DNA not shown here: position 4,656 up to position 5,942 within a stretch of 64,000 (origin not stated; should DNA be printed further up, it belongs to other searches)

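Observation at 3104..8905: Stressosome (RsbR-RsbS-RsbT) module coupled to a phosphorelay instead of sigma-B, in a seven-gene translationally coupled operon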

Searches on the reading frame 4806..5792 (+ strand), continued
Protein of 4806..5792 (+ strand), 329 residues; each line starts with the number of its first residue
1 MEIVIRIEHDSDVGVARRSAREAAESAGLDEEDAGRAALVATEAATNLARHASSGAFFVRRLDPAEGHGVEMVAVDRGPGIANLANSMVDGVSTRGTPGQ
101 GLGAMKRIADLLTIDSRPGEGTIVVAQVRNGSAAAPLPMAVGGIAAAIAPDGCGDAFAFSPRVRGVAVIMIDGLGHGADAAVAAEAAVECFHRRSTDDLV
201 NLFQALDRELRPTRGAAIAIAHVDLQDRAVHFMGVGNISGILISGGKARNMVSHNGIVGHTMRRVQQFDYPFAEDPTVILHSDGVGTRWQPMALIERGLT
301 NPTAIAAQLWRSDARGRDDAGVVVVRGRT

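Call 64: search_protein_families(library=pfam, proteins=[L023:11524-12894:+, L023:13166-14344:+, L023:14437-15189:+, L023:15359-16297:+, L023:4130-5764:-, L023:3361-4149:-, L023:2570-3304:-, L023:1670-2542:+, L023:657-1616:-, L023:16278-16880:-], max_evalue=0.001)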
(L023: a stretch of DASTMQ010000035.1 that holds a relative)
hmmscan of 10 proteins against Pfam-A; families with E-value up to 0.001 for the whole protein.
L023:11524-12894:+ (457 aa): 5 families
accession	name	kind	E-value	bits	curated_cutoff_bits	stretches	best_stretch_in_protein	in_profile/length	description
PF07536.20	HWE_HK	-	9e-26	90.9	22.8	1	262-346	1-83/83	HWE histidine kinase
PF00072.30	Response_reg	-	2.7e-20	73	30.2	1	6-116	1-110/111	Response regulator receiver domain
PF08447.18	PAS_3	-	5.5e-10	39.8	25.6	1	159-239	3-85/89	PAS fold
PF07568.18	HisKA_2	-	5.9e-05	23.5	22.3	1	262-323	1-65/76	Histidine kinase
PF13188.13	PAS_8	-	8.1e-05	22.8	21.8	1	135-190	2-54/65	PAS domain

L023:13166-14344:+ (393 aa): 1 family
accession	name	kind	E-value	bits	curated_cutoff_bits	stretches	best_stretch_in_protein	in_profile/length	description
PF01266.30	DAO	-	3e-42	145.9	27.9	1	9-357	3-353/353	FAD dependent oxidoreductase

L023:14437-15189:+ (251 aa): 0 families

L023:15359-16297:+ (313 aa): 1 family
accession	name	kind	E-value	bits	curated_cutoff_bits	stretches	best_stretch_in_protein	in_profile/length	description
PF00296.26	Bac_luciferase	-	2.4e-48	165.5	27.9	1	18-252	20-232/314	Luciferase-like monooxygenase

L023:4130-5764:- (545 aa): 6 families
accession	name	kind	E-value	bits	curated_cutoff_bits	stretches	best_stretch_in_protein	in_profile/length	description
PF00732.25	GMC_oxred_N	-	1.1e-49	169.7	23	1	18-306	2-217/218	GMC oxidoreductase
PF05199.19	GMC_oxred_C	-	7.9e-38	130.6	24.6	1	398-531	1-139/139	GMC oxidoreductase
PF00890.30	FAD_binding_2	-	2.9e-10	40.4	20.4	1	209-272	145-208/414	FAD binding domain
PF05834.18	Lycopene_cycl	-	8.3e-06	25.6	23.4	1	18-53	1-38/380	Lycopene cyclase protein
PF13450.12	NAD_binding_8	-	4.8e-05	24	21.9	1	21-49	1-29/68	NAD(P)-binding Rossmann-like domain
PF01266.30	DAO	-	8.7e-05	22.6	27.9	1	18-49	1-32/353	FAD dependent oxidoreductase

L023:3361-4149:- (263 aa): 1 family
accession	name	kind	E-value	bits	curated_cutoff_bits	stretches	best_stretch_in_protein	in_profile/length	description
PF02146.23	SIR2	-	9.8e-45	153.1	24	1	37-215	1-180/180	Sir2 family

L023:2570-3304:- (245 aa): 2 families
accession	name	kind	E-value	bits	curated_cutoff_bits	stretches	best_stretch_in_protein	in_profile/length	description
PF01738.24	DLH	-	1.1e-39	136.8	21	1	15-240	1-213/217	Dienelactone hydrolase family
PF00756.26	Esterase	-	6.3e-05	23.3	22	1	106-215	102-237/251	Putative esterase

L023:1670-2542:+ (291 aa): 2 families
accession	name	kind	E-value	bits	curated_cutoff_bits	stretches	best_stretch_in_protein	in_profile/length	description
PF00753.33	Lactamase_B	-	4.1e-21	76.3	22.7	1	61-254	8-186/196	Metallo-beta-lactamase superfamily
PF12706.13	Lactamase_B_2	-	4.6e-05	23.5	27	1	69-222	1-143/200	Beta-lactamase superfamily domain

L023:657-1616:- (320 aa): 4 families
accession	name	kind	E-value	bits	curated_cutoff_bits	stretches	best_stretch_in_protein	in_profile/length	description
PF13561.12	adh_short_C2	-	3e-62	210.7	27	1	78-317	1-235/236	Enoyl-(Acyl carrier protein) reductase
PF00106.31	adh_short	-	3.5e-53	180.4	26.6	1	73-268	2-193/195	short chain dehydrogenase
PF23441.1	SDR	-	1.8e-06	28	27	1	218-317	157-255/258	SDR-like rossmann domain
PF08659.16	KR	-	2.6e-05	24.6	22.6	1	76-213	5-140/180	KR domain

L023:16278-16880:- (201 aa): 0 families

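Call 65: list_cluster_members(proteins=[window:4806-5792:+, window:7871-8902:+, window:3161-4039:+, window:48892-49521:-])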
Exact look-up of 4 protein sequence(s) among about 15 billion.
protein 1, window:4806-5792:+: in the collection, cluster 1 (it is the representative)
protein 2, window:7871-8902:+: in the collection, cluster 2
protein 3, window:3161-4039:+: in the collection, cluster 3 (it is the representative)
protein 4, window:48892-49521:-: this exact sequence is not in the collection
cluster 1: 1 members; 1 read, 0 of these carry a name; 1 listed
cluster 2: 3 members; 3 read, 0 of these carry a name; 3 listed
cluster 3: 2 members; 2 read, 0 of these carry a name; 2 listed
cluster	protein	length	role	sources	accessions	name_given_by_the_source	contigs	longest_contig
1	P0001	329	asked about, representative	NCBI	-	-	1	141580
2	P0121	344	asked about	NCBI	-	-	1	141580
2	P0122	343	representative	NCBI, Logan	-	-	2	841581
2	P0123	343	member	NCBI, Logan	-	-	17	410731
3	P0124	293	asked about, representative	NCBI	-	-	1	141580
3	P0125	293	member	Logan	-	-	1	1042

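Call 66: find_encoding_contigs(protein=P0122, flank=10000, max_places=3)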
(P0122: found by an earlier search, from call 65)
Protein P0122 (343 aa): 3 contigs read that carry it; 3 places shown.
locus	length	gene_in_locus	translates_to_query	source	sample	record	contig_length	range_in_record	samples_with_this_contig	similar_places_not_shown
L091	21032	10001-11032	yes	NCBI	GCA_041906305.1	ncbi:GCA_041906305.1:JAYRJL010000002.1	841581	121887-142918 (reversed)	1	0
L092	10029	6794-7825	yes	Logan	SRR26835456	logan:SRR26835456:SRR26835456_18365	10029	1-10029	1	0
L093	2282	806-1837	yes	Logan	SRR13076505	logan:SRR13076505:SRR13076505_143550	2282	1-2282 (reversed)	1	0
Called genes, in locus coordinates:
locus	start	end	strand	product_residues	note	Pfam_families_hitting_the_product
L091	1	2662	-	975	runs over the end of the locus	PF02743:dCache_1, PF22588:dCache_1_like (weak), PF12860:PAS_7, PF00989:PAS, PF08448:PAS_4, PF00512:HisKA, PF02518:HATPase_c, PF00072:Response_reg, +2 more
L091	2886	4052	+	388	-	PF00155:Aminotran_1_2, PF00266:Aminotran_5 (weak), PF01053:Cys_Met_Meta_PP (faint)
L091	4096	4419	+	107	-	-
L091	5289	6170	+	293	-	PF14361:RsbRD_N, PF01740:STAS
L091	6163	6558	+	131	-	PF01740:STAS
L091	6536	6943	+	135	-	PF13581:HATPase_c_2, PF02518:HATPase_c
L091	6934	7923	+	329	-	PF13581:HATPase_c_2, PF07228:SpoIIE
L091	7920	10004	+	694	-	PF13581:HATPase_c_2 (faint), PF00512:HisKA, PF02518:HATPase_c, PF00072:Response_reg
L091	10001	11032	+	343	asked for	PF00072:Response_reg, PF07568:HisKA_2, PF13581:HATPase_c_2, PF02518:HATPase_c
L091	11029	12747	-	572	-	PF00501:AMP-binding, PF13193:AMP-binding_C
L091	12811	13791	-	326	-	PF00005:ABC_tran, PF13304:AAA_21 (faint), PF08352:oligo_HPY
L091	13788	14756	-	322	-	PF00005:ABC_tran, PF08352:oligo_HPY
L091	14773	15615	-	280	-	PF00528:BPD_transp_1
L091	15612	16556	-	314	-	PF19300:BPD_transp_1_N, PF00528:BPD_transp_1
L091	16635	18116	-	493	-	PF00496:SBP_bac_5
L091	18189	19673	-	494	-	PF00496:SBP_bac_5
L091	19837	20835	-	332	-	PF03576:Peptidase_S58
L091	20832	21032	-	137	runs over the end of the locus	-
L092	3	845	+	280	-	?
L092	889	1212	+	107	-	-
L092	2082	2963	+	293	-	PF14361:RsbRD_N, PF01740:STAS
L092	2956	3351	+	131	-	PF01740:STAS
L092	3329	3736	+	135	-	PF13581:HATPase_c_2, PF02518:HATPase_c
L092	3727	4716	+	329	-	PF13581:HATPase_c_2, PF07228:SpoIIE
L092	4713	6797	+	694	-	PF13581:HATPase_c_2 (faint), PF00512:HisKA, PF02518:HATPase_c, PF00072:Response_reg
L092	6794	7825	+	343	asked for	PF00072:Response_reg, PF07568:HisKA_2, PF13581:HATPase_c_2, PF02518:HATPase_c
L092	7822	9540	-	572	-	PF00501:AMP-binding, PF13193:AMP-binding_C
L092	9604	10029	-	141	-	?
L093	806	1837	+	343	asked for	PF00072:Response_reg, PF07568:HisKA_2, PF13581:HATPase_c_2, PF02518:HATPase_c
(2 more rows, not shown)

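Call 77: predict_structure(alignment_id=A1)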
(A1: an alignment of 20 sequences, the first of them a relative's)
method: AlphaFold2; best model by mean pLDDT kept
length: 329 residues; sequences in the alignment: 20
mean_pLDDT: 89.4   pTM: 0.90
mean pLDDT of the five models: 89.4, 87.7, 86.9, 85.9, 85.6
residues with pLDDT >= 90: 202; 70-90: 112; 50-70: 14; < 50: 1
segments of 3 or more residues with pLDDT < 50: none
pLDDT, mean of each block of 10 residues (from residue 1): 86 95 95 97 91 89 90 92 81 60 89 91 94 80 89 91 93 83 94 91 93 91 96 94 93 89 87 94 87 84 95 88 87
secondary structure, 60 per line:
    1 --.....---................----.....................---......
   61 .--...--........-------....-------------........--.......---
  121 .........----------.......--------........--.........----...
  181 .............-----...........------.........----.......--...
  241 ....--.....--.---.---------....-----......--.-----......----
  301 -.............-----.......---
elements in order: E3-7 H11-26 H31-51 E55-61 E69-76 H84-87 H101-108 E111-117 E121-129 E140-146 E155-162 E165-173 H178-193 H199-209 E216-224 E229-235 E238-244 E247-251 E268-271 E277-282 H291-296 H302-313 E320-326

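Call 79: fold_search(model_id=the predicted structure, library=pdb)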
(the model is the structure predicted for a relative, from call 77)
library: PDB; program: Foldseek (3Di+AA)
matches with E <= 10: 521; with E <= 0.001: 151
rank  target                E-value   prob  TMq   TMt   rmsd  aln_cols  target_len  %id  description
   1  3zt9                  4.5e-15  1.00  0.54  0.89   2.0       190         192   29  The bacterial stressosome: a modular system that has been adapted to control secondary messenger signaling (released 2012-02-22)
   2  3w40_A                2.3e-12  1.00  0.49  0.78   2.8       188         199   18  Crystal structure of RsbX in complex with magnesium in space group P1 (released 2014-01-22)
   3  5ucg_D                5.1e-12  1.00  0.47  0.46  16.1       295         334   19  Structure of the PP2C Phosphatase Domain and a Fragment of the Regulatory Domain of the Cell Fate Determinant SpoIIE f (released 2017-05-31)
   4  5ucg_A                5.4e-12  1.00  0.45  0.43  16.5       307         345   18  Structure of the PP2C Phosphatase Domain and a Fragment of the Regulatory Domain of the Cell Fate Determinant SpoIIE f (released 2017-05-31)
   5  5ucg_E                7.1e-12  1.00  0.46  0.45  16.0       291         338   18  Structure of the PP2C Phosphatase Domain and a Fragment of the Regulatory Domain of the Cell Fate Determinant SpoIIE f (released 2017-05-31)
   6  5ucg_B                8.0e-12  1.00  0.46  0.45  16.1       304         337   17  Structure of the PP2C Phosphatase Domain and a Fragment of the Regulatory Domain of the Cell Fate Determinant SpoIIE f (released 2017-05-31)
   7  5ucg_C                1.7e-10  1.00  0.43  0.43  15.9       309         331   16  Structure of the PP2C Phosphatase Domain and a Fragment of the Regulatory Domain of the Cell Fate Determinant SpoIIE f (released 2017-05-31)
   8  3pu9_A                2.1e-10  1.00  0.45  0.60   4.9       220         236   28  Crystal structure of serine/threonine phosphatase Sphaerobacter thermophilus DSM 20745 (released 2010-12-22)
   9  6k4e_B                1.7e-09  1.00  0.45  0.59   4.3       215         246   19  SiaA-PP2C domain of Pseudomonas aeruginosa (released 2019-06-26)
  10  2j82                  1.7e-09  1.00  0.45  0.63   4.0       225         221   16  Structural analysis of the PP2C Family Phosphatase tPphA from Thermosynechococcus elongatus (released 2007-11-06)
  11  5d2u                  4.1e-09  1.00  0.45  0.60   4.3       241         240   16  Crystal structure of tPphA Variant - H39A (released 2016-05-04)
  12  5mqh                  4.1e-09  1.00  0.39  0.53   6.2       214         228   23  Structure of the Phosphatase Domain of the Cell Fate Determinant SpoIIE from Bacillus subtilis in a crystal form without (released 2017-05-31)
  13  2y09                  5.1e-09  1.00  0.46  0.61   4.1       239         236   16  The cyanobacterial PP2C-like phosphatase tPphA requires three metals in the catalytic center for efficient catalysis (released 2011-02-09)
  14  6jkv_B                5.4e-09  1.00  0.47  0.66   3.6       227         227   13  PppA, a key regulatory component of T6SS in Pseudomonas aeruginosa (released 2019-06-26)
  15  6jkv_A                6.4e-09  1.00  0.47  0.66   3.5       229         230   13  PppA, a key regulatory component of T6SS in Pseudomonas aeruginosa (released 2019-06-26)
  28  3ke6_A                4.0e-08  1.00  0.48  0.45   3.7       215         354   15  The crystal structure of the RsbU and RsbW domains of Rv1364c from Mycobacterium tuberculosis (released 2010-11-10)
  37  3ke6_B                1.5e-07  1.00  0.45  0.43   6.6       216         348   16  The crystal structure of the RsbU and RsbW domains of Rv1364c from Mycobacterium tuberculosis (released 2010-11-10)
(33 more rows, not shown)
